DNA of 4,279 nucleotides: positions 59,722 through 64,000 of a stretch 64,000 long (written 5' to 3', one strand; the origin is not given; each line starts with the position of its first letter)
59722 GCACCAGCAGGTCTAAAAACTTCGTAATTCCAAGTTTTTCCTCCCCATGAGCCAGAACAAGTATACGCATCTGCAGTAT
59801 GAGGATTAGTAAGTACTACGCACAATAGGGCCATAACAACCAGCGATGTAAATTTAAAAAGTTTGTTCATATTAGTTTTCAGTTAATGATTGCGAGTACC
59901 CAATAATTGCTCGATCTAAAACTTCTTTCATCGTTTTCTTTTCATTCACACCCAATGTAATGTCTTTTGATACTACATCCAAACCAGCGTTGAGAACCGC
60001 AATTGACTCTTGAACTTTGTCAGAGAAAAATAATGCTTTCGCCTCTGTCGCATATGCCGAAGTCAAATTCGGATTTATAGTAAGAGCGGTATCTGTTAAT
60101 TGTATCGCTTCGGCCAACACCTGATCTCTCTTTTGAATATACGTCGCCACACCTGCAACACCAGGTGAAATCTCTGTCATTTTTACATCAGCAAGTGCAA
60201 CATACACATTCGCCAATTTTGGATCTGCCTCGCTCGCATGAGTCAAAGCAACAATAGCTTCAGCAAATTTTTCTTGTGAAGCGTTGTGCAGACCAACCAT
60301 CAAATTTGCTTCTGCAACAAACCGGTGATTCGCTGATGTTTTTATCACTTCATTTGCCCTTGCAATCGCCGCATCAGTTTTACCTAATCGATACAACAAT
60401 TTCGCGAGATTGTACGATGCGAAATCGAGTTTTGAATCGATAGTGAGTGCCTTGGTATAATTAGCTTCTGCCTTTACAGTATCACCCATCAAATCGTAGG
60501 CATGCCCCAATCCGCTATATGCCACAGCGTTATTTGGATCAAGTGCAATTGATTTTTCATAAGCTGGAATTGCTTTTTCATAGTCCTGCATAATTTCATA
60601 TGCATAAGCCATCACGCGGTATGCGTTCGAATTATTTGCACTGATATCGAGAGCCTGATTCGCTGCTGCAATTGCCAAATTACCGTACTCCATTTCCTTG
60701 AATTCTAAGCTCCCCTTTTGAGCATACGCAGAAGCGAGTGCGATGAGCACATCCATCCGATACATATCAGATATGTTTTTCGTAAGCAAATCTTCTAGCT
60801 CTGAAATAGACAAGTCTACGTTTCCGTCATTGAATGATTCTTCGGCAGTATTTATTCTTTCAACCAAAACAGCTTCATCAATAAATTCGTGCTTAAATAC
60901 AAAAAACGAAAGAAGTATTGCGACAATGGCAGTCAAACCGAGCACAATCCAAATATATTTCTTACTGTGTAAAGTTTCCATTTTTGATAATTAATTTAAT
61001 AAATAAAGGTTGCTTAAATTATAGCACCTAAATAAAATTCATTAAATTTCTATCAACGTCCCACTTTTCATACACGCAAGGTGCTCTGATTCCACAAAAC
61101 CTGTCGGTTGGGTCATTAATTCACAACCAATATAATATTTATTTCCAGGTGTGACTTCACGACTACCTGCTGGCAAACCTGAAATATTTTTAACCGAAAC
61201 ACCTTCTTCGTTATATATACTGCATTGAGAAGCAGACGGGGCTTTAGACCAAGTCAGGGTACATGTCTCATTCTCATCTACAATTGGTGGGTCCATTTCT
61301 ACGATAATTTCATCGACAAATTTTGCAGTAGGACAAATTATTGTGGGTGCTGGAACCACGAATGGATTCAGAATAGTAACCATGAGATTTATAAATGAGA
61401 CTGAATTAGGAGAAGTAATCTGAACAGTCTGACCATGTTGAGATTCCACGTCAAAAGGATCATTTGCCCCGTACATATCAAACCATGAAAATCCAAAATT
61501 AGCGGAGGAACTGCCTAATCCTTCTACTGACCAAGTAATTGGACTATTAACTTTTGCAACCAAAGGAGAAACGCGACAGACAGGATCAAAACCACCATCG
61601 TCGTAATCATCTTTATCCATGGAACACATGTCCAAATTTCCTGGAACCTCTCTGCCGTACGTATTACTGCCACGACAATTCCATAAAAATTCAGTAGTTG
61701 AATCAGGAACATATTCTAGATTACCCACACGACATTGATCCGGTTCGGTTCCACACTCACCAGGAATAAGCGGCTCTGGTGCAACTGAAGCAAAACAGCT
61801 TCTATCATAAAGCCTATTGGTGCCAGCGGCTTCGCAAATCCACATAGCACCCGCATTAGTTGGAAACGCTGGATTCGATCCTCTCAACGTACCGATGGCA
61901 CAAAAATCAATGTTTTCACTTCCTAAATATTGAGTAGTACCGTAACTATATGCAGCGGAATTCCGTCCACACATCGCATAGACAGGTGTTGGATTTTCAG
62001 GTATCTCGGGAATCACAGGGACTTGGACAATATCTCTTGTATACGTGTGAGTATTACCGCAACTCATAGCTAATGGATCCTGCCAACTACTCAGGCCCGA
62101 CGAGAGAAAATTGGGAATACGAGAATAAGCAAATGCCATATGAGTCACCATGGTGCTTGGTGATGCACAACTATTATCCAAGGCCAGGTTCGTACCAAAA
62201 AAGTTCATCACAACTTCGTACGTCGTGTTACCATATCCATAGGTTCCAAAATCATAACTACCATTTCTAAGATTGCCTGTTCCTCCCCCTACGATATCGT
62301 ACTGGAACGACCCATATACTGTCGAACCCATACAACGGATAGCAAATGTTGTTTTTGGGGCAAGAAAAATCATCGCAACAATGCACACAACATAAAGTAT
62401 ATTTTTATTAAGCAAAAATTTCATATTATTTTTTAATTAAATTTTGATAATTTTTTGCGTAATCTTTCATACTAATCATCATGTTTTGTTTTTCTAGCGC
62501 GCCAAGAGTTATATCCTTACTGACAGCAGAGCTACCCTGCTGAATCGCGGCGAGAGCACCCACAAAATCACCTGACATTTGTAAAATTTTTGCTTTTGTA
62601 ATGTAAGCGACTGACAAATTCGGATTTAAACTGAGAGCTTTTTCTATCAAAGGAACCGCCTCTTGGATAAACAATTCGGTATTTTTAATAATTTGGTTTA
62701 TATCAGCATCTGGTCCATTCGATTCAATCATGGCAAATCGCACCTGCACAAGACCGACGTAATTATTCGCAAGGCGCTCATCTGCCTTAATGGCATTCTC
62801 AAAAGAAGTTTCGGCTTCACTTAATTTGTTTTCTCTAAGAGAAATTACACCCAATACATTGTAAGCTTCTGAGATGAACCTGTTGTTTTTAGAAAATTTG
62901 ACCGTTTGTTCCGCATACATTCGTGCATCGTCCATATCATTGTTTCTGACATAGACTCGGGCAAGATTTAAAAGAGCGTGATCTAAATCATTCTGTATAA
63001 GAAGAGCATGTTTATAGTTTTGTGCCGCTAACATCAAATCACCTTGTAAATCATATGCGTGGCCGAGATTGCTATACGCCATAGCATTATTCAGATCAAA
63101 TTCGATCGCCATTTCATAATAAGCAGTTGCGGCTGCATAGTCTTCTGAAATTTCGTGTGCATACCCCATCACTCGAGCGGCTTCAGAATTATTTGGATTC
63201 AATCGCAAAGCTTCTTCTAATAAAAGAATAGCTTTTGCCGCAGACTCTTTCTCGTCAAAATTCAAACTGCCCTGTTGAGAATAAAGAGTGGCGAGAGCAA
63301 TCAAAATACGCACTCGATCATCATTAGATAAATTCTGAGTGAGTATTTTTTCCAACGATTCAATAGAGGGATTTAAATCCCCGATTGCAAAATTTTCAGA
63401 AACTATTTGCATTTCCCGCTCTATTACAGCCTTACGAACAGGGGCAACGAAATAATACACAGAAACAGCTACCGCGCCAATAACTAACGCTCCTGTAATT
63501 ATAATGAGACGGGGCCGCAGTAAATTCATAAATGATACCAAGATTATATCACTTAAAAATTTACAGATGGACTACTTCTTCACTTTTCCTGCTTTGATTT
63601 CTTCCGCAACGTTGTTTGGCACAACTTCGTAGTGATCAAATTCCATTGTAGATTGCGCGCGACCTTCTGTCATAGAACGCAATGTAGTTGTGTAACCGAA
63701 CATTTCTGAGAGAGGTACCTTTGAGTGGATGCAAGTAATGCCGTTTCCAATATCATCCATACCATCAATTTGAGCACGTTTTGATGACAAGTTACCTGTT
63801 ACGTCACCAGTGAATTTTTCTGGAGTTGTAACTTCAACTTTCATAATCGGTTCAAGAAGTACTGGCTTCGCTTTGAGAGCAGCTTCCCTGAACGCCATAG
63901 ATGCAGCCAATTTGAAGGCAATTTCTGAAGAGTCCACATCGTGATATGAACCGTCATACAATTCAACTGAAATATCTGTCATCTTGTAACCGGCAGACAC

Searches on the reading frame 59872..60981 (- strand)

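Call 67: search_protein_families(library=pfam, proteins=[window:59872-60981:-], max_evalue=0.001)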
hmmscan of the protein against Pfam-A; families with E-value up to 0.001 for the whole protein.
window:59872-60981:- (369 aa): 13 families
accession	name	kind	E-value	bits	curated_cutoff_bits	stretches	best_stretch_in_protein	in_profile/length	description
PF00515.34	TPR_1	-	3.4e-21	74.6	27.8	2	119-151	2-34/34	Tetratricopeptide repeat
PF07719.23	TPR_2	-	2.9e-19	68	27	1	120-151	3-34/34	Tetratricopeptide repeat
PF14559.12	TPR_19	-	2.7e-16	60.1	25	2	132-173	5-46/68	Tetratricopeptide repeat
PF13431.12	TPR_17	-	2.7e-16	58.8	24.4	1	140-172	1-33/34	Tetratricopeptide repeat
PF13414.12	TPR_11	-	3.8e-16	58.9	26.8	1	130-166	6-42/42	TPR repeat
PF13181.12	TPR_8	-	1.4e-15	56.5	25.7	1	123-151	6-34/34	Tetratricopeptide repeat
PF13424.12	TPR_12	-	1.6e-12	47.9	30.1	1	119-182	4-75/77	Tetratricopeptide repeat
PF13432.12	TPR_16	-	3e-11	44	32.7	1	190-246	1-53/65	Tetratricopeptide repeat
PF13428.12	TPR_14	-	9.4e-11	41.7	23.5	1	119-159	2-42/44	Tetratricopeptide repeat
PF13176.12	TPR_7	-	2.4e-08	33.8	27.9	0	123-151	4-34/36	Tetratricopeptide repeat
PF13174.12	TPR_6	-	5.7e-06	27.1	26.3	0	188-215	2-29/33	Tetratricopeptide repeat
PF12895.13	ANAPC3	-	4.4e-05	24.1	27.2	1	132-207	3-77/82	Anaphase-promoting complex, cyclosome, subunit 3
PF23914.1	TPR_CcmH_CycH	-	0.00025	21.4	42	0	146-245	44-143/158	Cytochrome c-type biogenesis protein H TPR domain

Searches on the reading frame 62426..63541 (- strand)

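Call 67: search_protein_families(library=pfam, proteins=[window:62426-63541:-], max_evalue=0.001)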
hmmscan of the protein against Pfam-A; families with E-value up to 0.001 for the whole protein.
window:62426-63541:- (371 aa): 18 families
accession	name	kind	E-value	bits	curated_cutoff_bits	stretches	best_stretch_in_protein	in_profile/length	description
PF00515.34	TPR_1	-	2e-19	68.9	27.8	1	153-182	1-30/34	Tetratricopeptide repeat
PF07719.23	TPR_2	-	5.7e-19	67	27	0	225-255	2-32/34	Tetratricopeptide repeat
PF13431.12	TPR_17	-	5.6e-18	64.1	24.4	1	141-172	1-32/34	Tetratricopeptide repeat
PF13181.12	TPR_8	-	1.4e-16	59.6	25.7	0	225-255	2-32/34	Tetratricopeptide repeat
PF13424.12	TPR_12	-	1.4e-13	51.2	30.1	2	153-217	3-75/77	Tetratricopeptide repeat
PF14559.12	TPR_19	-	4.2e-13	49.8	25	0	293-345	8-60/68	Tetratricopeptide repeat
PF25063.1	ARM_TT21_C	-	1.4e-10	41.8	35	1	183-256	91-161/209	Tetratricopeptide repeat protein 21 C-terminal ARM domain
PF13414.12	TPR_11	-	3.9e-10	39.7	26.8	1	133-167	8-42/42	TPR repeat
PF13432.12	TPR_16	-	1.7e-09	38.3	32.7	0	102-147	14-59/65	Tetratricopeptide repeat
PF23914.1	TPR_CcmH_CycH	-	2.3e-09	37.7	42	0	96-145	98-147/158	Cytochrome c-type biogenesis protein H TPR domain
PF13428.12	TPR_14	-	2.4e-09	37.4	23.5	0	101-126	17-42/44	Tetratricopeptide repeat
PF17874.7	TPR_MalT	-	1.1e-07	31.9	45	1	79-250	3-187/336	MalT-like TPR region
PF13176.12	TPR_7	-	3.7e-07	30.2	27.9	0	189-212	1-24/36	Tetratricopeptide repeat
PF25062.1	ARM_TT21_N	-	2.1e-06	28.1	40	0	187-301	100-208/222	Tetratricopeptide repeat protein 21 N-terminal ARM repeat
PF07721.20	TPR_4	-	8.1e-05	23.3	27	0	188-207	2-21/26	Tetratricopeptide repeat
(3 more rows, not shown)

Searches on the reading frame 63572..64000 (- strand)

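Call 67: search_protein_families(library=pfam, proteins=[window:63572-64000:-], max_evalue=0.001)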
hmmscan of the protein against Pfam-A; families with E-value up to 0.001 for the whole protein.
window:63572-64000:- (142 aa): 2 families
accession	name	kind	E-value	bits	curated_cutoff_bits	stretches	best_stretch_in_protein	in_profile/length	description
PF00679.30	EFG_C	-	1e-30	106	27.9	1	47-134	1-88/89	Elongation factor G C-terminus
PF03764.24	EFG_IV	-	7.5e-15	55.2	24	1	3-45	79-121/121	Elongation factor G, domain IV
